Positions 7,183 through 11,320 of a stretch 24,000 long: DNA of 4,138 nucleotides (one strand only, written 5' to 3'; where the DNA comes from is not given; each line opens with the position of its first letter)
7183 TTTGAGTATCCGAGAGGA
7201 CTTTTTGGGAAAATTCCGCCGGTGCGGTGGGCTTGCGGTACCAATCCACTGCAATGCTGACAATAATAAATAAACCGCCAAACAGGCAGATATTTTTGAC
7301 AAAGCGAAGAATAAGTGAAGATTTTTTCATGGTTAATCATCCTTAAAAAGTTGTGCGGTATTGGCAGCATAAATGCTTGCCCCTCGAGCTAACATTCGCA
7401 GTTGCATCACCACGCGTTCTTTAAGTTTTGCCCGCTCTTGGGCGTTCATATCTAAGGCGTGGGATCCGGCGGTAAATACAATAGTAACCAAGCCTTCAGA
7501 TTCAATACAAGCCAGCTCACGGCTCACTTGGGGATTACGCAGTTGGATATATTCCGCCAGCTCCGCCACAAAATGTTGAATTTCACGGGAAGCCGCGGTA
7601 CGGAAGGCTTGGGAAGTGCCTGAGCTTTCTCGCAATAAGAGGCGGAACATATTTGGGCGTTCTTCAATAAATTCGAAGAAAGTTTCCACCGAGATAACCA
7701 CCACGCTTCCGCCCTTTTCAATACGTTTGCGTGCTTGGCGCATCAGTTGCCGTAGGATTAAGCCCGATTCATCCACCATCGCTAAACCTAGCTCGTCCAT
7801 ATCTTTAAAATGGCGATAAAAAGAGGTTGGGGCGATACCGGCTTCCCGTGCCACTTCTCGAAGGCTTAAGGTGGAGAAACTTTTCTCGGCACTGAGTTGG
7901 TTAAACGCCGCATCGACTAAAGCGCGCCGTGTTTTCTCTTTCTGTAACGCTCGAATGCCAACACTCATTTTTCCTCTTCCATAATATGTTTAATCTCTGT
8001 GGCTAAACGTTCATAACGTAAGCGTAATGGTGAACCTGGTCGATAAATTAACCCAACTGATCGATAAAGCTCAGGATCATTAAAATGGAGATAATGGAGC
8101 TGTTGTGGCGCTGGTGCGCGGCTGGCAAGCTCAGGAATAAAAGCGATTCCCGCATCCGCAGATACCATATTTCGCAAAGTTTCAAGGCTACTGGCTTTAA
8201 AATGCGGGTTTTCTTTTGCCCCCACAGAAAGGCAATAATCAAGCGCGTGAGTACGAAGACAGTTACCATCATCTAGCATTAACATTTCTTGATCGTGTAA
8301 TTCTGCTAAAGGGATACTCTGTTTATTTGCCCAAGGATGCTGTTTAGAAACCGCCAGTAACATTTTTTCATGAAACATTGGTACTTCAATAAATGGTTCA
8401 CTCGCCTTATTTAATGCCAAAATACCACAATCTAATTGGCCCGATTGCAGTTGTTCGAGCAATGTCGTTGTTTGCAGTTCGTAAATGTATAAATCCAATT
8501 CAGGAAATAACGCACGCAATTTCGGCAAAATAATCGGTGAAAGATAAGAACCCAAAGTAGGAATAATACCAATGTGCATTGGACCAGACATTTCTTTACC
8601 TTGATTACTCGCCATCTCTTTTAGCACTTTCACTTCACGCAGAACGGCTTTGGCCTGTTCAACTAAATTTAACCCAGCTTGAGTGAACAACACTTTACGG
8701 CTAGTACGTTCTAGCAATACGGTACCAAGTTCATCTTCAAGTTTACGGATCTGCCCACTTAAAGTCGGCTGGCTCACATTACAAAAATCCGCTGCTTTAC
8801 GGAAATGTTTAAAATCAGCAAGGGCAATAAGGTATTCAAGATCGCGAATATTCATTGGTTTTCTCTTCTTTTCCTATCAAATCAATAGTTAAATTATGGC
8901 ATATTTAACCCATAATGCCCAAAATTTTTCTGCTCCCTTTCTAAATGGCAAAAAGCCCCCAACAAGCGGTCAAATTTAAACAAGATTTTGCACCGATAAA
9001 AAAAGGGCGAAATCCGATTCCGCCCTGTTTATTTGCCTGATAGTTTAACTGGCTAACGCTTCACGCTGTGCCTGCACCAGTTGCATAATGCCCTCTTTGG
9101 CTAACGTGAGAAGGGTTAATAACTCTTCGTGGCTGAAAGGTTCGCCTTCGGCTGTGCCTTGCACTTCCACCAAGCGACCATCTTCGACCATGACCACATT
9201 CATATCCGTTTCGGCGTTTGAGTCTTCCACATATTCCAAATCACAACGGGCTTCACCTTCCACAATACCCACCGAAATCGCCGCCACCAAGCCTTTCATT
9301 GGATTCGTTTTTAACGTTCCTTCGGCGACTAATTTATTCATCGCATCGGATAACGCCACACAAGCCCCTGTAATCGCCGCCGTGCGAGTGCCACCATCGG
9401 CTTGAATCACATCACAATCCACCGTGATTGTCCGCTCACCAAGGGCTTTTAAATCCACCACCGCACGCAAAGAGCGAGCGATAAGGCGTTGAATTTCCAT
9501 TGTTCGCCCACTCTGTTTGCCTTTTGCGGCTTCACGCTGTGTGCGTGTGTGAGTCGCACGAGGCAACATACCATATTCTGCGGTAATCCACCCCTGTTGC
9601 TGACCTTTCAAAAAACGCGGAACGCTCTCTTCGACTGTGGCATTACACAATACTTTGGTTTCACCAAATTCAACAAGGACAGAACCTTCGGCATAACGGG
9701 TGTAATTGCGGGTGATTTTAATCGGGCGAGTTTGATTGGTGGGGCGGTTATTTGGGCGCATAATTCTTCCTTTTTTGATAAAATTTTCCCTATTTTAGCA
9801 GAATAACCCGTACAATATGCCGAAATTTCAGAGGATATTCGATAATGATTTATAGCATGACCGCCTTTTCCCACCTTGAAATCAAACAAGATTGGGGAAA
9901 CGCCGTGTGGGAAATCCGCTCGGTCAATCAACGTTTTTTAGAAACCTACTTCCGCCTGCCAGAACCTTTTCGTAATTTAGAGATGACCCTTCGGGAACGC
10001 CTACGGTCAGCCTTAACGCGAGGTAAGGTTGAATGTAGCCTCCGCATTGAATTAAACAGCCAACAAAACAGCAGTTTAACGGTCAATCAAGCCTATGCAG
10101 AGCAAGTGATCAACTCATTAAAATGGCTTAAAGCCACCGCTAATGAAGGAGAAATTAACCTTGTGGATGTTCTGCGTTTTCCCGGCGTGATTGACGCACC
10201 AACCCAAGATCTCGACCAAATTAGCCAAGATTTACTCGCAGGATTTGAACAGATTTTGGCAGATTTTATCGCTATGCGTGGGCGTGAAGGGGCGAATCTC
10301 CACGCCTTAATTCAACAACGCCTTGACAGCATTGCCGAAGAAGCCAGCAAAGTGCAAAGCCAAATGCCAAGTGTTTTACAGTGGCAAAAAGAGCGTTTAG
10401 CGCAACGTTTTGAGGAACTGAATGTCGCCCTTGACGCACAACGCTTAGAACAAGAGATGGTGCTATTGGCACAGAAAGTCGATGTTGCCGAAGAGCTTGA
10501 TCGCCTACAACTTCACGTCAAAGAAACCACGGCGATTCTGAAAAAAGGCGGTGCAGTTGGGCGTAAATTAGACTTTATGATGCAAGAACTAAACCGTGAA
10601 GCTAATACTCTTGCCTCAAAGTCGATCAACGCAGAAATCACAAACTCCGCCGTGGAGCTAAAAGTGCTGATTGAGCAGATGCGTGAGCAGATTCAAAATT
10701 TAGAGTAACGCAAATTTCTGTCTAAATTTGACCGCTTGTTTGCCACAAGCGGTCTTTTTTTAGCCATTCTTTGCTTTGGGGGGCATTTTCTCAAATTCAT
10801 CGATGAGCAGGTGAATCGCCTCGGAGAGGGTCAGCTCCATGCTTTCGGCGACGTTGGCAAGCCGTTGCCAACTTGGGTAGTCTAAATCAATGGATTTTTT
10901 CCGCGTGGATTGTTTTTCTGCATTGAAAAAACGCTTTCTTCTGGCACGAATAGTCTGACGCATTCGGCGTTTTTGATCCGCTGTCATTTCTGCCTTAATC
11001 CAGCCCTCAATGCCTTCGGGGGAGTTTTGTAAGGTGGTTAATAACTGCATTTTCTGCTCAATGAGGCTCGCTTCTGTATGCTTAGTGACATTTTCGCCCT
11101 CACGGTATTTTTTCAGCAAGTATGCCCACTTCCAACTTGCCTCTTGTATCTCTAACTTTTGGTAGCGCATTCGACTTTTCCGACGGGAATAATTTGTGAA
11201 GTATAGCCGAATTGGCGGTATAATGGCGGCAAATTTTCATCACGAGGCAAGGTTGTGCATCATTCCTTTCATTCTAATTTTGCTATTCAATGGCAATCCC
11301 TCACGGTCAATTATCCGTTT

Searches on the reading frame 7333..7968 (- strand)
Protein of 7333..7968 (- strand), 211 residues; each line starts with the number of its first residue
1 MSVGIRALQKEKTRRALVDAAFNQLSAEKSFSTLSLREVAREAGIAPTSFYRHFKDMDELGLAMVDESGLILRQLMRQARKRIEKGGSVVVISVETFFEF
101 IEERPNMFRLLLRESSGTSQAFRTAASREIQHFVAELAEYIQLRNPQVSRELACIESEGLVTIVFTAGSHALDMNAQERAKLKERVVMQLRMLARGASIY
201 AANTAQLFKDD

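Call 28: search_protein_families(library=pfam, proteins=[window:7333-7968:-], max_evalue=0.001)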
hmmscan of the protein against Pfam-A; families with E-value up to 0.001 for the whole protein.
window:7333-7968:- (211 aa): 6 families
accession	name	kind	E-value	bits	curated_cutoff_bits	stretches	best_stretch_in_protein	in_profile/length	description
PF00440.29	TetR_N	-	4.4e-10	39.6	24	1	19-63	3-46/47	Bacterial regulatory proteins, tetR family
PF21943.1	TetR_C_46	-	2.5e-06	28.1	27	1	93-189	8-105/109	Tetracyclin repressor-like, C-terminal domain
PF01022.26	HTH_5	-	4.9e-06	26.8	22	0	132-162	16-46/47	Bacterial regulatory protein, arsR family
PF13545.12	HTH_Crp_2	-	3.3e-05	24.2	27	0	134-162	25-53/70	Crp-like helix-turn-helix domain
PF09339.16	HTH_IclR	-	3.4e-05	24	22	0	33-63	18-48/52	IclR helix-turn-helix domain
PF19344.4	TetR_C_32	-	0.00065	20.2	27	0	90-196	16-125/139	Tetracyclin repressor-like, C-terminal domain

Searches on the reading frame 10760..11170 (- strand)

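Call 28: search_protein_families(library=pfam, proteins=[window:10760-11170:-], max_evalue=0.001)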
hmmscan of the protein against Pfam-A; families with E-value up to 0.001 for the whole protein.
window:10760-11170:- (136 aa): 2 families
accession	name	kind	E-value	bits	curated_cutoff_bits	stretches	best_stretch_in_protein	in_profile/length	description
PF06303.17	MatP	-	7.1e-37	126.2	27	1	2-85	1-84/84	MatP N-terminal domain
PF17414.8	MatP_C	-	3e-16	59.9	24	1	88-128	1-41/60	MatP C-terminal ribbon-helix-helix domain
